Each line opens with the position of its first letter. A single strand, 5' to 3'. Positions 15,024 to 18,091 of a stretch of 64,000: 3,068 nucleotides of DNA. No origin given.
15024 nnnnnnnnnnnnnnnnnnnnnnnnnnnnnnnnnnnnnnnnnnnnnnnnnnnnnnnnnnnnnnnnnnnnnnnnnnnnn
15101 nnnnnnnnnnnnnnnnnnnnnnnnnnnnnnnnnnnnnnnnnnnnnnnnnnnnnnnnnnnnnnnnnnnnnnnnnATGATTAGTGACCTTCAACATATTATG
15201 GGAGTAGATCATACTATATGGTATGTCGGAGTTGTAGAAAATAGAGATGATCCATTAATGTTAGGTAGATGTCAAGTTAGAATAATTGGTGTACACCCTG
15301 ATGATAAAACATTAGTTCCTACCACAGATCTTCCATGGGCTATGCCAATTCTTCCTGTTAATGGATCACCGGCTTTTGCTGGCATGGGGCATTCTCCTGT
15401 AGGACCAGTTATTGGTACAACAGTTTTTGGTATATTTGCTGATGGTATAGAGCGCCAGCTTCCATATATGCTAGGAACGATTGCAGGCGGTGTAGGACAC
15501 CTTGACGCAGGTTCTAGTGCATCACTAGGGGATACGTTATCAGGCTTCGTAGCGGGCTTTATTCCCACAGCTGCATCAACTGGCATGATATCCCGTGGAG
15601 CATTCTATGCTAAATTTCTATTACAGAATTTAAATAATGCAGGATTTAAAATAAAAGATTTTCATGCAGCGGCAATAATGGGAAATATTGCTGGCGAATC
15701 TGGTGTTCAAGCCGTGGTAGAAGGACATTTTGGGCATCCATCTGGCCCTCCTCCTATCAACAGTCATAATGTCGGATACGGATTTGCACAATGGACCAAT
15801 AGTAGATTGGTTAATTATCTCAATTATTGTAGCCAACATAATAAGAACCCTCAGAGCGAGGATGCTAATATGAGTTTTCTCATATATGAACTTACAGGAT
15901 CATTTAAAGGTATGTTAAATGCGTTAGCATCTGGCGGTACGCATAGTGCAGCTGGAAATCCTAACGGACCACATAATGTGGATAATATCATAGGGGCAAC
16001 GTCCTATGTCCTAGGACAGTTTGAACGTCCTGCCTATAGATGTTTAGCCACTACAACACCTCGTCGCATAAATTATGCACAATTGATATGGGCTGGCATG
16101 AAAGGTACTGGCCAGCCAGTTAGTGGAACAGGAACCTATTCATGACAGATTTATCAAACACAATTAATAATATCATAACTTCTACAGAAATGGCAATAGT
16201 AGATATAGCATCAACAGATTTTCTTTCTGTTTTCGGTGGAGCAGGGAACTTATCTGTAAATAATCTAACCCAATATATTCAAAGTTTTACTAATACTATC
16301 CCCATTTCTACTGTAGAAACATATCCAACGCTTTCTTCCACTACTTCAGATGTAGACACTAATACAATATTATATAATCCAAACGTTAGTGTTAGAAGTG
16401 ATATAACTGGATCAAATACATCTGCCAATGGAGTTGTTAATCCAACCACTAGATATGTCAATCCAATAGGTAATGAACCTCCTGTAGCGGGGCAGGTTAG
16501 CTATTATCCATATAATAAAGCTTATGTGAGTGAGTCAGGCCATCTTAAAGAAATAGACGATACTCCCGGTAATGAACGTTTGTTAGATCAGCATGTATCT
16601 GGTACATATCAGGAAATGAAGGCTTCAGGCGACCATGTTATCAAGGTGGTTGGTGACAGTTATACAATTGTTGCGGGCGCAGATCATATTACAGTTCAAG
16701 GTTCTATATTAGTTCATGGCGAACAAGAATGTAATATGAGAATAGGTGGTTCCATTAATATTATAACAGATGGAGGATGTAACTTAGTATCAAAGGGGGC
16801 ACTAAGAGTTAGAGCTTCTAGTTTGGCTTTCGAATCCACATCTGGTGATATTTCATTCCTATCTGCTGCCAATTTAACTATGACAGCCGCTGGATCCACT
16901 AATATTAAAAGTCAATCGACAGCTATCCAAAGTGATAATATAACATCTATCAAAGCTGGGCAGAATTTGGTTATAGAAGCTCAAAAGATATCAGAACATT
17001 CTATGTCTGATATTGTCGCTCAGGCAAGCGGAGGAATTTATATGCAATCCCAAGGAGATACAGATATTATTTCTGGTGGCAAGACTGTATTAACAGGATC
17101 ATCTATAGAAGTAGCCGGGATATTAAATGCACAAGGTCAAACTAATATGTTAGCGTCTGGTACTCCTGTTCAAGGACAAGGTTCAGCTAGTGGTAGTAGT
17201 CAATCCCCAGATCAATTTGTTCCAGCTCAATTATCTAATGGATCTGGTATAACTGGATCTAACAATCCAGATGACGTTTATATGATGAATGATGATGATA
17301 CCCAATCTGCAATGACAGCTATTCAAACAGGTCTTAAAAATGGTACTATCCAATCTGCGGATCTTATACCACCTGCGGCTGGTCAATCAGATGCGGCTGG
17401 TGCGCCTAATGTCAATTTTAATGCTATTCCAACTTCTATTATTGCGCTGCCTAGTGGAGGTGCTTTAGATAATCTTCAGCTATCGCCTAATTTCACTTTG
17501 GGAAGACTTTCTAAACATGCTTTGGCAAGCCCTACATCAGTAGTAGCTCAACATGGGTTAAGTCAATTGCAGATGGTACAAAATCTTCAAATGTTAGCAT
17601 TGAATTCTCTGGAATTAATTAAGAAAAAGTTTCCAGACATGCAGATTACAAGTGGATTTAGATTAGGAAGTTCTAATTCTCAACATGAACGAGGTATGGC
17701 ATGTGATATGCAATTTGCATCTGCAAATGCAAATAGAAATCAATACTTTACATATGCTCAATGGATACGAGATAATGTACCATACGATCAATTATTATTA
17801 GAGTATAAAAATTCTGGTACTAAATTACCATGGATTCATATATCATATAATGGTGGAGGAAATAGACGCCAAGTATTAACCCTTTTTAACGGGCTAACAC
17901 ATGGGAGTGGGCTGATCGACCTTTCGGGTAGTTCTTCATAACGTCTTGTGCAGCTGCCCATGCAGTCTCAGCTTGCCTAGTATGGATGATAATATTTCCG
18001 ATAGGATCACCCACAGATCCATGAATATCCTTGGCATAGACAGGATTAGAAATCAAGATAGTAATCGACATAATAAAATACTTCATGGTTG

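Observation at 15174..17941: gp5 cell-puncturing spike split into two ORFs and carrying two different peptidoglycan hydrolase domains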

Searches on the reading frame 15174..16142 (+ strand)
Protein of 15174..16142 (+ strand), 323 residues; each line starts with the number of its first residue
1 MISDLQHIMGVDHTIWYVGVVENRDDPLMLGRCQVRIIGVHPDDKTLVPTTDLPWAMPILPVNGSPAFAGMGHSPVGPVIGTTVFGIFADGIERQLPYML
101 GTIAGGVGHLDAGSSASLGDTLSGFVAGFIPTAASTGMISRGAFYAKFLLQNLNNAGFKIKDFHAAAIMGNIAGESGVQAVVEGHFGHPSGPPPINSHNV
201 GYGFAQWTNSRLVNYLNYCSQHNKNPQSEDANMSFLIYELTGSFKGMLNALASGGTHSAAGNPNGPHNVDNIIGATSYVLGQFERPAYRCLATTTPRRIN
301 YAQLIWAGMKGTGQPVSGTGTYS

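Call 3: search_protein_families(library=pfam, proteins=[window:15174-16142:+], max_evalue=0.1)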
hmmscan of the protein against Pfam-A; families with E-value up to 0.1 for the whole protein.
window:15174-16142:+ (323 aa): 2 families
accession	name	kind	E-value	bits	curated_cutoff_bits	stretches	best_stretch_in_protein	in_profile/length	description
PF18013.6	Phage_lysozyme2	-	2.2e-17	64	28.2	1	161-306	16-137/140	Phage tail lysozyme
PF06714.17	Gp5_OB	-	4.5e-10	40.4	25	1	40-107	2-72/144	Gp5 N-terminal OB domain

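Call 4: search_protein_families(library=phrogs, proteins=[window:15174-16142:+], max_evalue=0.01)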
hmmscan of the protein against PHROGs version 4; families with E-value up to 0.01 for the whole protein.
window:15174-16142:+ (323 aa): 10 families
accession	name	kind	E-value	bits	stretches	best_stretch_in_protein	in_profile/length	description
phrog_430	-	tail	7e-38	131.6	1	7-110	11-112/868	baseplate hub subunit and tail lysozyme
phrog_1922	-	tail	4.8e-17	62.7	1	7-105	10-114/932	baseplate hub subunit and tail lysozyme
phrog_694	-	tail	1.5e-15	57.5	1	9-103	16-113/851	baseplate hub and tail lysozyme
phrog_8949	-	unknown function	8.2e-11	43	1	157-246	345-422/557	-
phrog_33098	-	tail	1.4e-09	38.4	1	32-131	51-147/641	baseplate hub and tail lysozyme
phrog_10479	-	unknown function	3.4e-08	32.9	1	162-314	873-1023/1083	-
phrog_512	-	unknown function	4.4e-07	30.7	1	146-251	58-159/199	-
phrog_11037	-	unknown function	0.00051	20.3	1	146-241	18-102/365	-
phrog_24864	-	unknown function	0.00092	18.7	1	162-256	136-224/729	-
phrog_9570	-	tail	0.0017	18.3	1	145-260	479-584/689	tail length tape measure protein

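Call 7: search_solved_structures(query=window:15174-16142:+, max_evalue=1, show_alignments=3)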
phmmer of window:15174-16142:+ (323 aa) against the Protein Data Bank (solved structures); distinct sequences matched with E-value up to 1: 10.
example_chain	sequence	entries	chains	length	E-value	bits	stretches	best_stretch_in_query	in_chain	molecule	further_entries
1pdl_A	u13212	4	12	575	2.2e-16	63.5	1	14-105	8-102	Tail-associated lysozyme | Peptidoglycan hydrolase gp5 | gp5, baseplate central spike protein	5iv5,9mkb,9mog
1k28_A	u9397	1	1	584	2.3e-16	63.5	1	14-105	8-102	TAIL-ASSOCIATED LYSOZYME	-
1wth_A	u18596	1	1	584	2.3e-16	63.5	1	14-105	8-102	Tail-associated lysozyme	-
2z6b_A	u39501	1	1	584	3.8e-16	62.8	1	15-105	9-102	Tail-associated lysozyme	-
9f4a_BB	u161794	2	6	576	2.9e-15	59.8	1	12-93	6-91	Baseplate central spike protein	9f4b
5cwu_A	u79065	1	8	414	0.042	16.6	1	31-115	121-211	Nucleoporin NUP188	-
7mvx_A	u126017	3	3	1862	0.32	13.7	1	31-114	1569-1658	Nucleoporin NUP188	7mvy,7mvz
7tbi_F1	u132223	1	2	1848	0.32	13.7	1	31-114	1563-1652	Nup188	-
7tbj_F1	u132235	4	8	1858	0.32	13.7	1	31-114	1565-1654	NUP188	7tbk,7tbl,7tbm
9jlp_A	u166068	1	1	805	0.9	12.2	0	78-126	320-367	Phage procapsid protein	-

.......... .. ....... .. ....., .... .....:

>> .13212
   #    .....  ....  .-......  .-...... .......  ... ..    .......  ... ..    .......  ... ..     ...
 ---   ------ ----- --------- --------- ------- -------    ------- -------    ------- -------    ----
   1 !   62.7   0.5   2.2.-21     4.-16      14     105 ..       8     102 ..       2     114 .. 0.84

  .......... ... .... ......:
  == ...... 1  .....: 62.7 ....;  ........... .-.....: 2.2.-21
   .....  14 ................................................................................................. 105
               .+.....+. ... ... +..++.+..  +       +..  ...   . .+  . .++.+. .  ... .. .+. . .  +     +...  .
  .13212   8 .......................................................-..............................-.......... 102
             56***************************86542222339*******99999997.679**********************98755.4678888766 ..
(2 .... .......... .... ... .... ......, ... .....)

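Call 9: search_dna_similar(query=window:15174-16142:+, collection=phages, mode=protein, max_rows=40)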
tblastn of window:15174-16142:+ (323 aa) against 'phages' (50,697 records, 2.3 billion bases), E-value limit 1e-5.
Records with a match: 2271; places in all: 2275; records where one place covers at least 80% of the query: 2.
Best place of each record, by identity: <60% 2271.
By first word of the organism name: Escherichia 634; Klebsiella 317; Synechococcus 276; Salmonella 196; Vibrio 122; Shigella 90; Aeromonas 80; Acinetobacter 68; Cyanophage 61; Enterobacter 59; and 50 more.
By host as written in the record: - 386; Escherichia coli 271; Klebsiella pneumoniae 110; Synechococcus 107; Escherichia coli O157:H7 35; Salmonella enterica 30; Aeromonas salmonicida 28; Escherichia coli B 28; and 507 more.
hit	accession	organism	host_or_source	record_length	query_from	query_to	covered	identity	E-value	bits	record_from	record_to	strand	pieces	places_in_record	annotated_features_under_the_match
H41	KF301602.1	Caulobacter phage Cr30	Caulobacter crescentus CB15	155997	17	321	94%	36.2%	4e-44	166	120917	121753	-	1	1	baseplate hub subunit and tail lysozyme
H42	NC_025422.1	Caulobacter phage Cr30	Caulobacter crescentus CB15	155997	17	321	94%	36.2%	4e-44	166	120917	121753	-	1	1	baseplate hub subunit and tail lysozyme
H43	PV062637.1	Nitratidesulfovibrio phage SRB7757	Nitratidesulfovibrio vulgaris ATCC7757 ...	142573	16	273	80%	25.5%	4e-11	70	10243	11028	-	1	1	record has no annotation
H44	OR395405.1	Desulfovibrio phage 7757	Desulfovibrio vulgaris ATCC 7757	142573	16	273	80%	25.5%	4e-11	70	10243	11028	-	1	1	record has no annotation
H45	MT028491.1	Ochrobactrum phage vB_OspM_OC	Ochrobactrum sp. POC9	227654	1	131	41%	45.1%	1e-21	101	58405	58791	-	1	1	baseplate hub subunit and tail lysozyme (x2)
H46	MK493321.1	Cyanophage S-RIM4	Synechococcus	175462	7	197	59%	27.4%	2e-8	62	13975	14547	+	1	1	baseplate hub and tail lysozyme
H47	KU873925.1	Pseudomonas phage pf16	Pseudomonas putida PpG1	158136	14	164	47%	34.4%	5e-11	69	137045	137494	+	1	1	hypothetical protein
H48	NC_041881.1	Pseudomonas phage pf16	Pseudomonas putida PpG1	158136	14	164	47%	34.4%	5e-11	69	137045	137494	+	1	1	baseplate hub subunit and tail lysozyme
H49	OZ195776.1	Vibrio phage D479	Seawater and oysters mix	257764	9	151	44%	34.9%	1e-16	87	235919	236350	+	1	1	baseplate hub subunit and tail lysozyme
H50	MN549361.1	Rhizobium phage RL2RES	Rhizobium leguminosarum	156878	12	120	34%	45.0%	1e-19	96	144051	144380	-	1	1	baseplate hub subunit and tail lysozyme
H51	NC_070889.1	Rhizobium phage RL2RES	Rhizobium leguminosarum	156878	12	120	34%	45.0%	1e-19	96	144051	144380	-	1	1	baseplate hub subunit and tail lysozyme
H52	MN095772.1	Stenotrophomonas phage Moby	Stenotrophomonas maltophilia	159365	7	105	31%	49.5%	1e-20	99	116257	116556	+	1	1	baseplate central spike complex protein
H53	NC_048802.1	Stenotrophomonas phage Moby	Stenotrophomonas maltophilia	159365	7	105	31%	49.5%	1e-20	99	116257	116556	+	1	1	baseplate hub subunit and tail lysozyme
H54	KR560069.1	Stenotrophomonas phage IME-SM1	Stenotrophomonas sp.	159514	7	105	31%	49.5%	1e-20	98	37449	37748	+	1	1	baseplate hub + tail lysozyme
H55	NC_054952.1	Stenotrophomonas phage IME-SM1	Stenotrophomonas sp.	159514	7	105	31%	49.5%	1e-20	98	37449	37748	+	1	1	baseplate hub subunit and tail lysozyme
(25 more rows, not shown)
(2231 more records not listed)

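Call 48: find_homologous_proteins(query=window:15174-16142:+, max_evalue=0.00001)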
Query window:15174-16142:+ (323 aa): 13 proteins with E <= 0.00001 among 1632 candidates.
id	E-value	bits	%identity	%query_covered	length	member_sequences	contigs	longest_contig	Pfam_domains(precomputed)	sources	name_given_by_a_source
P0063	1.4e-218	743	100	100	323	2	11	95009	PF06714.18,PF18013.7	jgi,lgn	-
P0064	5.1e-141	488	65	98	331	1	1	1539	PF06714.18,PF18013.7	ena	-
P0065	1.0e-120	421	58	98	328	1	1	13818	PF06714.18,PF18013.7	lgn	-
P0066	8.0e-118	412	57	98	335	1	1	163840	PF06714.18,PF18013.7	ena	-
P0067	6.2e-113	396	57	98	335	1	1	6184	PF06714.18,PF18013.7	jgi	jgi:hypothetical protein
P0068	1.3e-75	273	43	97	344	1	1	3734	PF06714.18,PF18013.7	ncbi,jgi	jgi:hypothetical protein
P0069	2.3e-74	269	44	99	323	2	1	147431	PF06714.18,PF18013.7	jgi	jgi:hypothetical protein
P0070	1.6e-69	253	41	96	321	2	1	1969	PF06714.18,PF18013.7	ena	-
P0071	3.2e-66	242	41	100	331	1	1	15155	PF06714.18,PF18013.7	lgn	-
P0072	3.4e-64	236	42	97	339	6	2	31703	PF06714.18,PF18013.7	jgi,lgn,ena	jgi:hypothetical protein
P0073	1.2e-63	234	42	97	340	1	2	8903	PF06714.18,PF18013.7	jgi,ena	jgi:hypothetical protein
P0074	5.4e-23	100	57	28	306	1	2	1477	PF06714.18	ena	-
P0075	2.1e-8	52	41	28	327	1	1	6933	PF06714.18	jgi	-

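Call 58: predict_structure(alignment_id=A3)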
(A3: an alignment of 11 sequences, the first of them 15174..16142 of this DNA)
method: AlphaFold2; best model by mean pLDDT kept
length: 323 residues; sequences in the alignment: 11
mean_pLDDT: 60.7   pTM: 0.54
mean pLDDT of the five models: 60.7, 58.8, 57.8, 57.6, 55.1
residues with pLDDT >= 90: 14; 70-90: 109; 50-70: 99; < 50: 101
segments of 3 or more residues with pLDDT < 50: 1-13, 40-47, 60-75, 90-93, 104-135, 180-189, 288-292, 312-323
pLDDT, mean of each block of 10 residues (from residue 1): 34 57 61 64 47 64 31 50 61 54 38 30 31 47 78 85 87 62 42 58 55 80 76 82 91 89 79 84 62 63 78 33 26
secondary structure, 60 per line:
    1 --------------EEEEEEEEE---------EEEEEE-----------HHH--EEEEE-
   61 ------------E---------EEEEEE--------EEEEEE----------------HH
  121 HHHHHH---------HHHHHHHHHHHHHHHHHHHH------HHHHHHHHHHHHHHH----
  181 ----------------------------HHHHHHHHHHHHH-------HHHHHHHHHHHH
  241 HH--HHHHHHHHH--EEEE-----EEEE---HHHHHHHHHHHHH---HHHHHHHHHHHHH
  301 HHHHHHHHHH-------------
elements in order: E15-23 E33-38 E55-59 E83-88 E97-102 H119-126 H136-155 H162-176 H209-221 H229-242 H245-253 E256-259 E265-268 H272-284 H288-310

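Call 66: find_encoding_contigs(protein=P0063, flank=3000, max_places=4)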
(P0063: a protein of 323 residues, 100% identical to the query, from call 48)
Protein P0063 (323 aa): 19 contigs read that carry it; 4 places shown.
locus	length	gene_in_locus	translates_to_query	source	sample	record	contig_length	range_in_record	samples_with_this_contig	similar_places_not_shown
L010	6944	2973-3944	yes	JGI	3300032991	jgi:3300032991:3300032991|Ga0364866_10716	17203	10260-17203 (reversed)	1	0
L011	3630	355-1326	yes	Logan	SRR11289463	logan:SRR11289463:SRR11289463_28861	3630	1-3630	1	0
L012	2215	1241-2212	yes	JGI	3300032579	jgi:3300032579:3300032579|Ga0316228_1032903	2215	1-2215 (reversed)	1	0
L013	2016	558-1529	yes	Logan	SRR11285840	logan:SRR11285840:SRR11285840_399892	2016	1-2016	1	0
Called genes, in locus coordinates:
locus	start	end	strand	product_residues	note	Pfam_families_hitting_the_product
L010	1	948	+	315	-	?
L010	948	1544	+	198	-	PF11246:Phage_gp53 (weak)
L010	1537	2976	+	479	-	-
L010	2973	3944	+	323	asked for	PF06714:Gp5_OB, PF18013:Phage_lysozyme2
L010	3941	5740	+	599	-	-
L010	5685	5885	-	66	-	-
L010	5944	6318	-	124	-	-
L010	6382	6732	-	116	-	-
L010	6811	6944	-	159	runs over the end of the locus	PF13505:OMP_b-brl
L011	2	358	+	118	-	?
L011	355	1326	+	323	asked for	PF06714:Gp5_OB, PF18013:Phage_lysozyme2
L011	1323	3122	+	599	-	-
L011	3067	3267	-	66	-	-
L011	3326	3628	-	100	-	?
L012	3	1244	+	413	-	?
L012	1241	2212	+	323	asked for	PF06714:Gp5_OB, PF18013:Phage_lysozyme2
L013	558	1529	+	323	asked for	PF06714:Gp5_OB, PF18013:Phage_lysozyme2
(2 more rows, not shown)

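Call 70: search_protein_families(library=ncbifam, proteins=[window:15174-16142:+], max_evalue=0.1)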
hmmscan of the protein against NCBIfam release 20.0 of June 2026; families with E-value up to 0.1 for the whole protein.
window:15174-16142:+ (323 aa): 0 families

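Call 77: get_annotated_region(hit=H45, flank=3000)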
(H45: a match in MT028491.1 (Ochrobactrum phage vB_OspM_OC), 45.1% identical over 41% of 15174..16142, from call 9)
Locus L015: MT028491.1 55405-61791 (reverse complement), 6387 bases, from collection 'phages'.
description: Ochrobactrum phage vB_OspM_OC, complete genome.
organism: Ochrobactrum phage vB_OspM_OC (NCBI taxid 2712956)
taxonomy: Viruses; Duplodnaviria; Heunggongvirae; Uroviricota; Caudoviricetes; Kyanoviridae
host: Ochrobactrum sp. POC9; source: sewage; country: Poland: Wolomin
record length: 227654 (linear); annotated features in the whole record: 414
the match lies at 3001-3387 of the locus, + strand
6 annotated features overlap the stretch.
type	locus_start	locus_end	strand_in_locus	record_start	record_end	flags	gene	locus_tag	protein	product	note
CDS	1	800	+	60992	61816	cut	-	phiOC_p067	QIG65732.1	baseplate tail tube cap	T4-like gp6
CDS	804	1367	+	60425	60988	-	-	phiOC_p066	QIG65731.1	baseplate wedge protein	T4-like gp7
CDS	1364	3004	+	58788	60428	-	-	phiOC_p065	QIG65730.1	baseplate hub subunit and tail lysozyme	based on HHpred; T4-like gp5; 1WTH_D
CDS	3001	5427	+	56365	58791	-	-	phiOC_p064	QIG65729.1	baseplate hub subunit and tail lysozyme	based on HHpred baseplate central spike complex protein; T4-like gp5; 1WTH_A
CDS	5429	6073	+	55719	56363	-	-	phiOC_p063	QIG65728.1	hypothetical protein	-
CDS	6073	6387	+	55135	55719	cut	-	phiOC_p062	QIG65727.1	hypothetical protein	-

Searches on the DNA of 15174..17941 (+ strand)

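Call 5: search_dna_similar(query=window:15174-17941:+, collection=phages, mode=near, max_rows=20)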
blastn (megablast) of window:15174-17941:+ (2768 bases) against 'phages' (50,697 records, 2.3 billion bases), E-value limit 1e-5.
No match.
